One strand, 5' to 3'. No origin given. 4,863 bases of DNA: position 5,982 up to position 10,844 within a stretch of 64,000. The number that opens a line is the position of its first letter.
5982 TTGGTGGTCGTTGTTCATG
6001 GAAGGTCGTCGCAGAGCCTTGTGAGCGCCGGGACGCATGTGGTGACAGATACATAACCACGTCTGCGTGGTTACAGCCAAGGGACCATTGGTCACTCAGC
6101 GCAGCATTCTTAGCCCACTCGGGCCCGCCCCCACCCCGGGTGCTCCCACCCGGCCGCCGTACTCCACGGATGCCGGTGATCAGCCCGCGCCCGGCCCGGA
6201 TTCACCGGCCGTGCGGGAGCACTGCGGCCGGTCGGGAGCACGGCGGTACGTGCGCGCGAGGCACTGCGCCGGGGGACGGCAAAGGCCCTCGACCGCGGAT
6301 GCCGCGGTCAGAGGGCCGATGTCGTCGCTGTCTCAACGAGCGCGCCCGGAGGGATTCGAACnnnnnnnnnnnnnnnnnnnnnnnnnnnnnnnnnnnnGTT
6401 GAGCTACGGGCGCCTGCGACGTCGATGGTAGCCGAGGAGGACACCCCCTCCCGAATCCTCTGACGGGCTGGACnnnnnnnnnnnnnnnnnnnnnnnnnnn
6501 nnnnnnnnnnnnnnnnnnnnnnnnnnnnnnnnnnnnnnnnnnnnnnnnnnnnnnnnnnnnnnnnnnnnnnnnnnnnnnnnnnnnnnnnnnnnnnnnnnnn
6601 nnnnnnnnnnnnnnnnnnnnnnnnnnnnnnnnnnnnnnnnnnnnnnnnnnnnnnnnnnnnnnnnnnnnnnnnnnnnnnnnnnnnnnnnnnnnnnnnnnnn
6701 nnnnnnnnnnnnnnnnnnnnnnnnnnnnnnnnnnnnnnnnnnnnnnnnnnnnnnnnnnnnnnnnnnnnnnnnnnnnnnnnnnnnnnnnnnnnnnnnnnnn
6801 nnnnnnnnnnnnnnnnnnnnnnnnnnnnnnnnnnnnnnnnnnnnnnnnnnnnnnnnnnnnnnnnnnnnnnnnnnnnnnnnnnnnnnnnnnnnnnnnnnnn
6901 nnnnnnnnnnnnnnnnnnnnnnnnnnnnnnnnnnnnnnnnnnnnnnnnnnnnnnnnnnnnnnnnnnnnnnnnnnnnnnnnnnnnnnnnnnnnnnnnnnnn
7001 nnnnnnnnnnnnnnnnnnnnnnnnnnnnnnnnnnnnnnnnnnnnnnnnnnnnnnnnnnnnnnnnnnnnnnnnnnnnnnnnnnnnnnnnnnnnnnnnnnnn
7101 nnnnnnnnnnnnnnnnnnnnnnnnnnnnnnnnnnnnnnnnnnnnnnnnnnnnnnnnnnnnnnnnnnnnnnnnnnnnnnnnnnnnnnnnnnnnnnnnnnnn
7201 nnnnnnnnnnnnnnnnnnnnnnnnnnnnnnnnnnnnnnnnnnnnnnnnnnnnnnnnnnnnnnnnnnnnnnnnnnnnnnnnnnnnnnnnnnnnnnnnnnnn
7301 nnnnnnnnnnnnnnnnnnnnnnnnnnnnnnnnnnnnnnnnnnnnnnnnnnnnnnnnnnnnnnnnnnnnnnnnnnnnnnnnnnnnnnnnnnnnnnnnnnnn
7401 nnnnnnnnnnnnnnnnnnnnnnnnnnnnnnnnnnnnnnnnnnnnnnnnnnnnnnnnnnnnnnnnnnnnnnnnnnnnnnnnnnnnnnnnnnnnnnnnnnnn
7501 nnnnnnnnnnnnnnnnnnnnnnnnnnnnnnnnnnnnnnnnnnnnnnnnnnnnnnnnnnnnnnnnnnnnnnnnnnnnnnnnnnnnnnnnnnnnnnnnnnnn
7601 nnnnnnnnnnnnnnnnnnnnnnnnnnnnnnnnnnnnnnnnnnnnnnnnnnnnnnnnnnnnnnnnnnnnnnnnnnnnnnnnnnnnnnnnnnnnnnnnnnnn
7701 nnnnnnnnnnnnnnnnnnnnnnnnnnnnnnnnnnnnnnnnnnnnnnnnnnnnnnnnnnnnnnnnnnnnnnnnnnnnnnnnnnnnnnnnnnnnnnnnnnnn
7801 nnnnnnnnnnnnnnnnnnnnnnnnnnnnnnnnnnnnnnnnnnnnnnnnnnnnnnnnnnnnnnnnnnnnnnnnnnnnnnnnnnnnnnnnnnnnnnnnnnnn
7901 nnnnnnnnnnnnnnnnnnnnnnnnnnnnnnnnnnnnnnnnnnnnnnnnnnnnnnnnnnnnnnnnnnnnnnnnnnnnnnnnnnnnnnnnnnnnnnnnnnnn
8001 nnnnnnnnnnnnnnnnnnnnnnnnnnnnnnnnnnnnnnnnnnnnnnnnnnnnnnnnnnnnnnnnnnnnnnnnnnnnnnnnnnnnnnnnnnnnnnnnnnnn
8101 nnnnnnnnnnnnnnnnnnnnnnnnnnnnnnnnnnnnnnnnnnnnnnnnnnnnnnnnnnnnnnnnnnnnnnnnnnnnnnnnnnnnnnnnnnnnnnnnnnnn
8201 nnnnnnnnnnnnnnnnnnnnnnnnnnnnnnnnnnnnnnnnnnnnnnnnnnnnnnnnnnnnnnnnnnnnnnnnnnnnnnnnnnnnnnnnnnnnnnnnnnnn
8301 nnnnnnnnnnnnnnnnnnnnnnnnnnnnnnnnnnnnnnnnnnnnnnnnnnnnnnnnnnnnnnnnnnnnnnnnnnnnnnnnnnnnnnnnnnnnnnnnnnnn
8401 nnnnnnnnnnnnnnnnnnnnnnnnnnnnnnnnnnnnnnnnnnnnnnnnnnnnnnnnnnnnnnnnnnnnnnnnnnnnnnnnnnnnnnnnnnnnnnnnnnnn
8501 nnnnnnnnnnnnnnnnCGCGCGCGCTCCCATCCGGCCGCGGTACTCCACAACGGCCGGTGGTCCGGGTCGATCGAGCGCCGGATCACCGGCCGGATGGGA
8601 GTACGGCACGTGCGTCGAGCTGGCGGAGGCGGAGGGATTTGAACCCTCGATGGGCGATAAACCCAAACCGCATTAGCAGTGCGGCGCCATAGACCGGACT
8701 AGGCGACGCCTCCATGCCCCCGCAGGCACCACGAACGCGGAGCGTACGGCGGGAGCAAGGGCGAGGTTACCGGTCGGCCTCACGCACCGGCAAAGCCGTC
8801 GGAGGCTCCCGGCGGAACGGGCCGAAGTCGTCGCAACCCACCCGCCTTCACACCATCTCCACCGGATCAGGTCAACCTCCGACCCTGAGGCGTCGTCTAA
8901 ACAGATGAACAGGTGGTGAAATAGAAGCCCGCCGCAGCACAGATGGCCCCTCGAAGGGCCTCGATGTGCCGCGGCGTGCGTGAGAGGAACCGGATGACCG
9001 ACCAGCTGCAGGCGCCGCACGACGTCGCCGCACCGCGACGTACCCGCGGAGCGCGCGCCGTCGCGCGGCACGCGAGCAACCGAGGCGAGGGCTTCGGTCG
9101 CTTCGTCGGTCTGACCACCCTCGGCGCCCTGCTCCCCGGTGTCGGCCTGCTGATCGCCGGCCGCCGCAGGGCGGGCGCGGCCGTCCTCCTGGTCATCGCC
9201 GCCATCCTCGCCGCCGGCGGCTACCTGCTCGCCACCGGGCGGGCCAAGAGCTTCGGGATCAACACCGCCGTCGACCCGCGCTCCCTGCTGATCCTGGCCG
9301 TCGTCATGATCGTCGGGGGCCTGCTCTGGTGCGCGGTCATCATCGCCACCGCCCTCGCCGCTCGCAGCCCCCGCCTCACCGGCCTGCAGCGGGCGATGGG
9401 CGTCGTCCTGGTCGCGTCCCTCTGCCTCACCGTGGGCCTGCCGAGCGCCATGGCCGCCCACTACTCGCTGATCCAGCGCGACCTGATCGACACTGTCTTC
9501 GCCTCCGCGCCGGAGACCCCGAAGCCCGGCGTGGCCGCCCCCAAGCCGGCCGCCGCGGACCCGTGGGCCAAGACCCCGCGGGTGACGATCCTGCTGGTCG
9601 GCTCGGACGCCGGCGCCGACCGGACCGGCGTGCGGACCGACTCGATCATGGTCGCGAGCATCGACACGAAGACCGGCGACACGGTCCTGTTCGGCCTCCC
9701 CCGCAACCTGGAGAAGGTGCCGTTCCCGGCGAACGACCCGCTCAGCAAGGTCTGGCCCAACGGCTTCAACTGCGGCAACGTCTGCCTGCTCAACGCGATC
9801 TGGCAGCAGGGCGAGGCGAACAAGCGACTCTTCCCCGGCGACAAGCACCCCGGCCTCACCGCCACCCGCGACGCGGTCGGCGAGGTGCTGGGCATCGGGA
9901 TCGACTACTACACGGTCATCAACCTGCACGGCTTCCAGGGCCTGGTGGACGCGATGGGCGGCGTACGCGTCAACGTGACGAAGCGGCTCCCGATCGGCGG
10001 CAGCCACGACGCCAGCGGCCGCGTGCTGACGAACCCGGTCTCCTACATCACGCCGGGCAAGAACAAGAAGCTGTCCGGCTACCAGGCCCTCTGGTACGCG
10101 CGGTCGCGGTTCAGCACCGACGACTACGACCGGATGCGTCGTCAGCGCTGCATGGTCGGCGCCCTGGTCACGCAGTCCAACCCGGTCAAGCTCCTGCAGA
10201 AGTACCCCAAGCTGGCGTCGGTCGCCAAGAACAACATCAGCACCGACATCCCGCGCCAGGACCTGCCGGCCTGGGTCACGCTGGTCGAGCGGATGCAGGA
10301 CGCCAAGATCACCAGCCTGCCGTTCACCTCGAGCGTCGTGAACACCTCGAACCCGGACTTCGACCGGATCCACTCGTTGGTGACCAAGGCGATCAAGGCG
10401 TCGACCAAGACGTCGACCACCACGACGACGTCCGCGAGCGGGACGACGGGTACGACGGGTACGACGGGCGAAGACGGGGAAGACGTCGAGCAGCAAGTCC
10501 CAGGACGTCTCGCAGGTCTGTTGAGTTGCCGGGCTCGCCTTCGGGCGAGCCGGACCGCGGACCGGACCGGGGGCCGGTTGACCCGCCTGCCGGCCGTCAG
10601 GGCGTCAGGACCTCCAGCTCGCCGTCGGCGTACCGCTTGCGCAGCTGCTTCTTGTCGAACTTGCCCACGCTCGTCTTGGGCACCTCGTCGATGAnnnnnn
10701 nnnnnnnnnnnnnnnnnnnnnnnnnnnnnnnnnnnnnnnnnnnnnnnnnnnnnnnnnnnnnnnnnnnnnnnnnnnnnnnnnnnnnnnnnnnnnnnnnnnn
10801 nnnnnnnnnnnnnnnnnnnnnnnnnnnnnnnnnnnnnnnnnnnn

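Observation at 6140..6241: Unnamed imperfect-palindrome repeat family built from CGGCCG-N3-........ modules (3 copies in the window)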

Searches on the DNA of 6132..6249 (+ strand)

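Call 41: build_rna_model(alignment_id=A1)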
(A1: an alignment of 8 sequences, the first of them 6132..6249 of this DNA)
Model R1 built from alignment A1 (8 sequences, 122 columns); structure: RNAalifold consensus.
model positions 113; base pairs 26; branch points 0; effective number of sequences 3.29; information 0.59 bits per position. Calibrated on 0.2 Mb of random sequence (short: E-values are rough).
structure used (alignment columns):
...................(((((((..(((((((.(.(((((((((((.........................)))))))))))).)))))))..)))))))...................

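Call 42: search_with_rna_model(model_id=R1, sources=[window, L074, L136, L137, L138, L139, L089], max_evalue=10)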
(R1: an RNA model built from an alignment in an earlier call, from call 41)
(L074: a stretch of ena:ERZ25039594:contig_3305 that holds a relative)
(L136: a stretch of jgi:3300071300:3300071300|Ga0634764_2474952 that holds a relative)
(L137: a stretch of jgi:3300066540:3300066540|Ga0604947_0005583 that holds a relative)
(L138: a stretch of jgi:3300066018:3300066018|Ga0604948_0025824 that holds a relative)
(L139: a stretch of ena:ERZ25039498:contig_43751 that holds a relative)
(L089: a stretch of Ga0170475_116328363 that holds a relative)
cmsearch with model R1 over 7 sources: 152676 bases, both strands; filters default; matches with E-value up to 10: 21.
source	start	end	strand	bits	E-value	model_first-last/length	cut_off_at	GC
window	16594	16707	+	98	1.4e-17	1-113/113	no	0.76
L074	18893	19005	+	93.9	9.2e-17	1-113/113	no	0.7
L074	11858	11974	+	89.4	7.4e-16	1-113/113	no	0.69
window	6132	6244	+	84.5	7.3e-15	1-113/113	no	0.78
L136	11935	12047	+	82.8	1.6e-14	1-113/113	no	0.74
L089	367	479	+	82.7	1.7e-14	1-113/113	no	0.69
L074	18898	19010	-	79.2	8.4e-14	1-113/113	no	0.71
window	16599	16712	-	76.1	3.6e-13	1-113/113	no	0.76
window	8514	8612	+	75.8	4.1e-13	1-113/113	no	0.73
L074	11860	11977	-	64.6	7.5e-11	1-113/113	no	0.69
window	6137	6249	-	64.2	8.8e-11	1-113/113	no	0.77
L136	11940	12052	-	59.5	7.8e-10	1-113/113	no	0.72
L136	18207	18315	+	58.3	1.4e-09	1-113/113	no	0.8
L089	372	482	-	56.8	2.8e-09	1-113/113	no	0.68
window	8519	8630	-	46.9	2.7e-07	1-113/113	no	0.74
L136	18212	18320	-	42.4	2.2e-06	1-113/113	no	0.79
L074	13221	13321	+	21.5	0.035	1-113/113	no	0.69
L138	7726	7759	-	12.6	2.2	43-76/113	no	0.71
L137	9472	9505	-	11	4.7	43-76/113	no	0.71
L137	11008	11064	+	10.7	5.3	1-113/113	no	0.74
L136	12115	12162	-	10.3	6.5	1-113/113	no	0.77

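Call 48: search_dna_similar(query=window:6132-6249:+, collection=phages, mode=distant, max_evalue=1, max_rows=10)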
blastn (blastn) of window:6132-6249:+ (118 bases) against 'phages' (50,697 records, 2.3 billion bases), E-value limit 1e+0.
Records with a match: 12; places in all: 12; records where one place covers at least 80% of the query: 0.
Best place of each record, by identity: 90-95% 8; 80-90% 2; 60-80% 2.
By first word of the organism name: Streptomyces 8; Microbacterium 4.
By host as written in the record: Microbacterium paraoxydans NWU1 4; Streptomyces griseus ATCC 10137 4; Streptomyces platensis MJ1A1 2; Streptomyces lividans JI 1326 1; Streptomyces xanthochromogenes NRRL B-5410 1.
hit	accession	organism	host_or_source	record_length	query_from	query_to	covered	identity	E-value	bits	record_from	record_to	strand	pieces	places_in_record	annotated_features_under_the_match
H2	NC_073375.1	Microbacterium phage Jayden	Microbacterium paraoxydans NWU1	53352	2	51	42%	78.8%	3e-1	39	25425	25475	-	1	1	38: minor tail protein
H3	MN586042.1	Microbacterium phage Jayden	Microbacterium paraoxydans NWU1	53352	2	51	42%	78.8%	3e-1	39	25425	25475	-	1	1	38: minor tail protein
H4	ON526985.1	Streptomyces phage Ejemplo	Streptomyces griseus ATCC 10137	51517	21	52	27%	90.6%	9e-2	42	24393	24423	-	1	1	30: exonuclease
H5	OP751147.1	Streptomyces phage Andris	Streptomyces lividans JI 1326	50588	21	52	27%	90.6%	9e-2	42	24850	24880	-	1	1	31: exonuclease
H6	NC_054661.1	Streptomyces phage Hank144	Streptomyces platensis MJ1A1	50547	21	52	27%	90.6%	9e-2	42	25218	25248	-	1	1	32: exonuclease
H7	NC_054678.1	Streptomyces phage Yasdnil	Streptomyces griseus ATCC 10137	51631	21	52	27%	90.6%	9e-2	42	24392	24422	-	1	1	30: exonuclease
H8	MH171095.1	Streptomyces phage Maneekul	Streptomyces xanthochromogenes NRRL ...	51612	21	52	27%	90.6%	9e-2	42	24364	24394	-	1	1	30: exonuclease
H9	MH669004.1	Streptomyces phage Hank144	Streptomyces platensis MJ1A1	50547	21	52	27%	90.6%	9e-2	42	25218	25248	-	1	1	32: exonuclease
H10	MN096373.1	Streptomyces phage TuanPN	Streptomyces griseus ATCC 10137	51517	21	52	27%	90.6%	9e-2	42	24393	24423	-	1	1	30: exonuclease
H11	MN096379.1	Streptomyces phage Yasdnil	Streptomyces griseus ATCC 10137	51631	21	52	27%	90.6%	9e-2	42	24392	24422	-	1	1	30: exonuclease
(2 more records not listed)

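Call 51: search_with_rna_model(model_id=R1, sources=[L140, L141], max_evalue=10)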
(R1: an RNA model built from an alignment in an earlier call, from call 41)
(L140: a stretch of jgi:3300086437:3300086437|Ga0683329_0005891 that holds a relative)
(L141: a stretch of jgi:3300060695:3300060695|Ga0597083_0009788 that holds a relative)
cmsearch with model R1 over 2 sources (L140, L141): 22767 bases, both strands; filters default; matches with E-value up to 10: 3.
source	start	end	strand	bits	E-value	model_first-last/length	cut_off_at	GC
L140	5882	5994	-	33.6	1.9e-05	1-113/113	no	0.62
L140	5817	5989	+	26.3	0.00058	1-113/113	no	0.66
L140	2737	2785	-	10.3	0.94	1-113/113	no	0.82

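Call 66: search_with_rna_model(model_id=R1, sources=[L142, L143], max_evalue=1)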
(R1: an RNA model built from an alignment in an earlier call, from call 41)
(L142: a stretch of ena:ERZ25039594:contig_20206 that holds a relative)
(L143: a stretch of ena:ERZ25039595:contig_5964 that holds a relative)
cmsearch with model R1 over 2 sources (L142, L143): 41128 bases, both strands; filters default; matches with E-value up to 1: 3.
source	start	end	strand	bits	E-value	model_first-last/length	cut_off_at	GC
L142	9790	9902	+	52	6.9e-09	1-113/113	no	0.65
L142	9795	9903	-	29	0.00029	1-113/113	no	0.65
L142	6982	7037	-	13.8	0.34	29-91/113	no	0.82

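Call 74: search_with_rna_model(model_id=R1, sources=[L144, L145, L146, L147, L148, L149], max_evalue=1)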
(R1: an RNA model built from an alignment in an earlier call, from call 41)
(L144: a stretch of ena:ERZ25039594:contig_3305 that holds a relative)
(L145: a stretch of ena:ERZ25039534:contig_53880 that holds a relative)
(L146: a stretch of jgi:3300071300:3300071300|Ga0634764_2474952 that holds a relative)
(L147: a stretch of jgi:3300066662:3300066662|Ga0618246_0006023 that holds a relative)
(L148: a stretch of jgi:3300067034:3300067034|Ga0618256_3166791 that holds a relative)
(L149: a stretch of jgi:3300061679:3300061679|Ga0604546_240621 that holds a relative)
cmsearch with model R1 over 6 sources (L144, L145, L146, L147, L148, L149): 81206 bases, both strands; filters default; matches with E-value up to 1: 1.
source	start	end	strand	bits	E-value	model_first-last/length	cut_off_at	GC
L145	12201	12304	+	15.8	0.27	1-113/113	no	0.72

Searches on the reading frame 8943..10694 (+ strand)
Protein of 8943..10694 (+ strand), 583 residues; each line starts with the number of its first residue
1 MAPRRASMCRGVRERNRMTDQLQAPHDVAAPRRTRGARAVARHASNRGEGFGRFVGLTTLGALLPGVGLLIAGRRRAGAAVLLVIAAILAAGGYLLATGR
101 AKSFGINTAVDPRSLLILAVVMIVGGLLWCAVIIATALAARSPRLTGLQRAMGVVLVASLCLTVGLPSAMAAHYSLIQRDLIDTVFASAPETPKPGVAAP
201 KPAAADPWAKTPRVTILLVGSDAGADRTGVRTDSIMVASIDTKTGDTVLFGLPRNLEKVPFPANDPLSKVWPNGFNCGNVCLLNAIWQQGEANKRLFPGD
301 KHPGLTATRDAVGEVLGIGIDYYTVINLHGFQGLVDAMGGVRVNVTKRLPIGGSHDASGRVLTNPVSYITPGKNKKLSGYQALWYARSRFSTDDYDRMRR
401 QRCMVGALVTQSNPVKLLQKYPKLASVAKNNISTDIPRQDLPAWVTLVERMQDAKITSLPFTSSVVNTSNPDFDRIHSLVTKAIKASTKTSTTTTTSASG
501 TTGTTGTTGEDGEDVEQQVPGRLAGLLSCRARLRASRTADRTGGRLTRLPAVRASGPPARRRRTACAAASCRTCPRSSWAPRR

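Call 12: search_protein_families(library=pfam, proteins=[window:8943-10694:+])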
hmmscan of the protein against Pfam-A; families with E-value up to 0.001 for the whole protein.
window:8943-10694:+ (583 aa): 1 family
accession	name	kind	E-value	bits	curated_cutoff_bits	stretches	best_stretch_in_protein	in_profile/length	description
PF03816.19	LytR_cpsA_psr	-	3.3e-22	79.7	24.6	1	231-411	1-147/150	LytR_cpsA_psr family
